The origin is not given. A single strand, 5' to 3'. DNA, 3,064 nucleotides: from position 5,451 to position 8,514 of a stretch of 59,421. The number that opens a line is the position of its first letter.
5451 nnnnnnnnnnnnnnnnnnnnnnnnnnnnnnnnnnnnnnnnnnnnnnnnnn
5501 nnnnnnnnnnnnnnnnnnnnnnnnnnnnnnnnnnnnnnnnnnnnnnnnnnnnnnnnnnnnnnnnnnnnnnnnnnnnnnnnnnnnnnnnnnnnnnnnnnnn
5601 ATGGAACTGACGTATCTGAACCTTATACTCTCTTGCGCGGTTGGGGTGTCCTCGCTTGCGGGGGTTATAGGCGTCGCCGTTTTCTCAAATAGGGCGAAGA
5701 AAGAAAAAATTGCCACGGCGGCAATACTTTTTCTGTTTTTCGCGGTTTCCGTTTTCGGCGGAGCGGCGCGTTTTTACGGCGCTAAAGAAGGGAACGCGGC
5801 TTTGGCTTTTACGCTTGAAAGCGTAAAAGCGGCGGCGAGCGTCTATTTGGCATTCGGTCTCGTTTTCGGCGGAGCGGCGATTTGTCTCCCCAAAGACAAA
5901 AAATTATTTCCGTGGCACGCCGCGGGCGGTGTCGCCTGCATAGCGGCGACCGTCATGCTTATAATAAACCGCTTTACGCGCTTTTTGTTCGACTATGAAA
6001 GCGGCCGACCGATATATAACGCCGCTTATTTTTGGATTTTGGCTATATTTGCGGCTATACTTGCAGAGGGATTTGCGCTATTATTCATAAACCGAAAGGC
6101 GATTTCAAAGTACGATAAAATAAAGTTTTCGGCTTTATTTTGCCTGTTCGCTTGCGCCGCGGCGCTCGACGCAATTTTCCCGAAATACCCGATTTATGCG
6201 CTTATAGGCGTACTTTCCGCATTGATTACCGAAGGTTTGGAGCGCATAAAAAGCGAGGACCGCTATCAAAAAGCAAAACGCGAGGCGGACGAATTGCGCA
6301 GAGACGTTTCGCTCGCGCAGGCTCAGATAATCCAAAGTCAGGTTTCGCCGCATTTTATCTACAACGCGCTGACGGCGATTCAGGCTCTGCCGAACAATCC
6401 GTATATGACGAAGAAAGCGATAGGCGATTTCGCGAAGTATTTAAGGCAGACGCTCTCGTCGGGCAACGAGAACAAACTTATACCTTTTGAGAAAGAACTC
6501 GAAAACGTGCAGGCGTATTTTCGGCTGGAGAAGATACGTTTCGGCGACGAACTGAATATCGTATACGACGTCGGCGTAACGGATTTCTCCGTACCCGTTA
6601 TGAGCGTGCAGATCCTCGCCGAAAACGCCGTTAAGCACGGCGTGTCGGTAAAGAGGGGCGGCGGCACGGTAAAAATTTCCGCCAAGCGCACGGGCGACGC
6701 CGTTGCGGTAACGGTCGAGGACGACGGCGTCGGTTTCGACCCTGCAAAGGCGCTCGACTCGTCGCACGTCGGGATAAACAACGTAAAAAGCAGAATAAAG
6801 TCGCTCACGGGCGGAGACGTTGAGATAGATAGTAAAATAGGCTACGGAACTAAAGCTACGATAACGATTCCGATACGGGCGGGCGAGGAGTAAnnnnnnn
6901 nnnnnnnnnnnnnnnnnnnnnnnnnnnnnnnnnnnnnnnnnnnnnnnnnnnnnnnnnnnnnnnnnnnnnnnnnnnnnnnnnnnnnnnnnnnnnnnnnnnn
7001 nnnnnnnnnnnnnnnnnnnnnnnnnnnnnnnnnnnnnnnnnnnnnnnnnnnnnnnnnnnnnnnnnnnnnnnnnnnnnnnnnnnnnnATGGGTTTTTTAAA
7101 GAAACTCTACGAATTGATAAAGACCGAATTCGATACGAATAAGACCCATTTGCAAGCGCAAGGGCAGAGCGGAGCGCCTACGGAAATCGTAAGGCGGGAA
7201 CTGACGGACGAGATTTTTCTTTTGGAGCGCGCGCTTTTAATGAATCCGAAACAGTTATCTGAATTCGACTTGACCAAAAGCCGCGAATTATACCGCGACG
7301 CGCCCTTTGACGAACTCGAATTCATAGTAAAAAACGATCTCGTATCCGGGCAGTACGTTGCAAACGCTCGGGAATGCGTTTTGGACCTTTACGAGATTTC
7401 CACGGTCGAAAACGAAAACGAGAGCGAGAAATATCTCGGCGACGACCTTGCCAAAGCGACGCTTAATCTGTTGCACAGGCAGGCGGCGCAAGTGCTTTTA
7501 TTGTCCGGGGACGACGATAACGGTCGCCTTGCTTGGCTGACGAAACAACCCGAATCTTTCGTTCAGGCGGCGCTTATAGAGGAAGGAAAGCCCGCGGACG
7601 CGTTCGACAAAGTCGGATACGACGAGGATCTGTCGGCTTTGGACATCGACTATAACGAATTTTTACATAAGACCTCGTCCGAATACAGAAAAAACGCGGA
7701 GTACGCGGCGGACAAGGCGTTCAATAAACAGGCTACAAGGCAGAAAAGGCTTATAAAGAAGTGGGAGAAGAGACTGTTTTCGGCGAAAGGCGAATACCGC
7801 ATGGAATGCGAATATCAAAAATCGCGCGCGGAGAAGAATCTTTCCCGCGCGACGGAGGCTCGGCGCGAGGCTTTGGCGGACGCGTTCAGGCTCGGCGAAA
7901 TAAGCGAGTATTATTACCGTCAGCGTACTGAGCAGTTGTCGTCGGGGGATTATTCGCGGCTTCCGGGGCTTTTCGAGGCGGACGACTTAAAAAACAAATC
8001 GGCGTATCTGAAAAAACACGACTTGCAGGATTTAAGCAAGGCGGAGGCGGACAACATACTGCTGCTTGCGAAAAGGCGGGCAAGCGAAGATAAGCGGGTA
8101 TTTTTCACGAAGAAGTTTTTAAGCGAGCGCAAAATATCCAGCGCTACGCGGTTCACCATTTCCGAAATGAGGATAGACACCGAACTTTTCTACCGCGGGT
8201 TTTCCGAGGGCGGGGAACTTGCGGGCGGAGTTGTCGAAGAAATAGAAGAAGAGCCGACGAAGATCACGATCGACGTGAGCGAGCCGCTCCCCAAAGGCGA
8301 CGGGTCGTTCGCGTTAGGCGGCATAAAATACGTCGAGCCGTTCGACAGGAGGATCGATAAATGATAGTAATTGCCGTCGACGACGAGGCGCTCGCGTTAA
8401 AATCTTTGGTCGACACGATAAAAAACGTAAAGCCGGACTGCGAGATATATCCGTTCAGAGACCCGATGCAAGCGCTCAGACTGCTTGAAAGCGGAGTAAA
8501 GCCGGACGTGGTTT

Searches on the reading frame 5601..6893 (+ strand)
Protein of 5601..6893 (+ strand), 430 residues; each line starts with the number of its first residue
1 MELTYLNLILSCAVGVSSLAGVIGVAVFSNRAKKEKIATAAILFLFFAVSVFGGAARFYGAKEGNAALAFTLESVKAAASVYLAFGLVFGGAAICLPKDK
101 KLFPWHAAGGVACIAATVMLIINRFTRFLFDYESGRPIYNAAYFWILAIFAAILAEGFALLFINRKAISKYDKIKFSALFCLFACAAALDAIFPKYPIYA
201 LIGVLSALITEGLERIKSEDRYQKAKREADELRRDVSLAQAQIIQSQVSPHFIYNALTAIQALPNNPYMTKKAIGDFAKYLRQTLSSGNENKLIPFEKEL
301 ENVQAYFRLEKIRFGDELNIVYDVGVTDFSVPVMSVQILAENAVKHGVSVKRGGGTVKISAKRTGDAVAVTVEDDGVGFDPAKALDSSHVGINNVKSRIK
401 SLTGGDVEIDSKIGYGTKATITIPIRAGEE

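Call 5: search_protein_families(library=pfam, proteins=[window:5601-6893:+])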
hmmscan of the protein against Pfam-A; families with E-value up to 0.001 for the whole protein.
window:5601-6893:+ (430 aa): 3 families
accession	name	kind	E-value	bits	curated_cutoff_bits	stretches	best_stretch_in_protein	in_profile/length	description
PF06580.19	His_kinase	-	1.5e-20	73.7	25.2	1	239-318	1-81/81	Histidine kinase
PF02518.31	HATPase_c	-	1.4e-11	45.2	26.4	1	336-426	10-110/111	Histidine kinase-, DNA gyrase B-, and HSP90-like ATPase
PF13581.12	HATPase_c_2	-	7.4e-05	23.2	27.4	1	341-388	41-88/127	Histidine kinase-like ATPase domain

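Call 13: search_protein_families(library=ncbifam, proteins=[window:5601-6893:+], max_evalue=0.1)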
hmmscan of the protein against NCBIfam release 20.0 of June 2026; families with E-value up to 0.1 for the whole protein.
window:5601-6893:+ (430 aa): 22 families
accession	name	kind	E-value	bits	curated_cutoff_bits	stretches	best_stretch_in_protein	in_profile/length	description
NF008184.0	PRK10935.1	equivalog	1.9e-06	26.8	553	1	342-426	482-560/565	nitrate/nitrite two-component system sensor histidine kinase NarQ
NF008649.0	PRK11644.1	equivalog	2.6e-06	26.5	408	1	341-425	422-496/499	signal transduction histidine-protein kinase/phosphatase UhpB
NF041336.1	CheA_Halo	equivalog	5.6e-06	25.3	950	1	329-381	397-454/666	chemotaxis protein CheA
NF047322.1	HK_morpho_MacS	equivalog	9.1e-06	25.1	300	1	364-424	304-367/367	MacS family sensor histidine kinase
NF052531.1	Strep_LiaS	equivalog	1.6e-05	24.3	450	1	357-425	261-327/328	envelope stress sensor histidine kinase LiaS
NF046044.1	PnpS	equivalog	6.6e-05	22.1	400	1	340-381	290-331/390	two-component system histidine kinase PnpS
NF040691.1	MtrAB_MtrB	equivalog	0.00014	21.1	450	1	339-383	395-434/507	MtrAB system histidine kinase MtrB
NF052443.1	SensHisKinMctS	equivalog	0.00021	19.7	700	1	352-427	375-450/457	two-component system sensor histidine kinase MctS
NF008468.0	PRK11360.1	equivalog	0.00022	19.7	646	1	350-428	521-611/616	two-component system sensor histidine kinase AtoS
NF010077.0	PRK13559.1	subfamily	0.001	18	361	1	334-427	270-361/364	hypothetical protein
NF047874.1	MASE3_PAS_HK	subfamily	0.0012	17.7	560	0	342-427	530-627/655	MASE3 domain-containing sensor histidine kinase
NF053867.1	SprKinKinDBac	equivalog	0.0038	15.7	775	1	342-426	404-498/500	sporulation kinase KinD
NF033092.0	HK_WalK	equivalog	0.0084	14.7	725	0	341-380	494-533/594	cell wall metabolism sensor histidine kinase WalK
TIGR01925.2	spIIAB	equivalog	0.011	15.6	135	1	341-381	47-86/137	anti-sigma F factor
NF033792.0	ActS_PrrB_HisK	equivalog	0.011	14.6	350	1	339-382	319-356/423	ActS/PrrB/RegB family redox-sensitive histidine kinase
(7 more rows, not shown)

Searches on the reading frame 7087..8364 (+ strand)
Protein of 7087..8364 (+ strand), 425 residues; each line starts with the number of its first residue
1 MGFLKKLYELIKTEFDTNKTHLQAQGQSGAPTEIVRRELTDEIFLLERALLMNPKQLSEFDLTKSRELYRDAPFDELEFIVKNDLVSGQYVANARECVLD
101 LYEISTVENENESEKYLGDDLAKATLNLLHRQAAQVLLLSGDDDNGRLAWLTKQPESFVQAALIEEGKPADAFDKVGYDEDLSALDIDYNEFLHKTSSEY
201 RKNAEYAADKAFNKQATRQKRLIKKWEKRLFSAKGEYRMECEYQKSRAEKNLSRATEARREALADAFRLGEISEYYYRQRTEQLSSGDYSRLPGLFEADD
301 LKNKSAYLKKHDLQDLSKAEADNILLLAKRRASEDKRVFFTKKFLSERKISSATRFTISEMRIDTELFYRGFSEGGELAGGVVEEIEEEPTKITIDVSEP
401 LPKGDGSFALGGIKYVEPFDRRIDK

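Call 5: search_protein_families(library=pfam, proteins=[window:7087-8364:+])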
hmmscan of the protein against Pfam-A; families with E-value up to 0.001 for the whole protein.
window:7087-8364:+ (425 aa): 0 families

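Call 12: search_protein_families(library=pfam, proteins=[window:7087-8361:+], max_evalue=10)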
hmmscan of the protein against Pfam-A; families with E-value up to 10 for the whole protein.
window:7087-8361:+ (425 aa): 1 family
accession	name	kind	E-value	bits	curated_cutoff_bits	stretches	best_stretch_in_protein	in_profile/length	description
PF17464.7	Pns11_12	-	0.85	9.8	25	1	159-254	78-171/205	Non-structural protein 11 and 12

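Call 13: search_protein_families(library=ncbifam, proteins=[window:7087-8364:+], max_evalue=0.1)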
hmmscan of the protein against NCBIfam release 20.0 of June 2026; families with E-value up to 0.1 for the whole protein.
window:7087-8364:+ (425 aa): 1 family
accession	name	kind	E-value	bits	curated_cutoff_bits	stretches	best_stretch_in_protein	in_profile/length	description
NF038158.1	lant_leader_L1b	domain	0.099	12.8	27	0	308-325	9-26/28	class I lanthipeptide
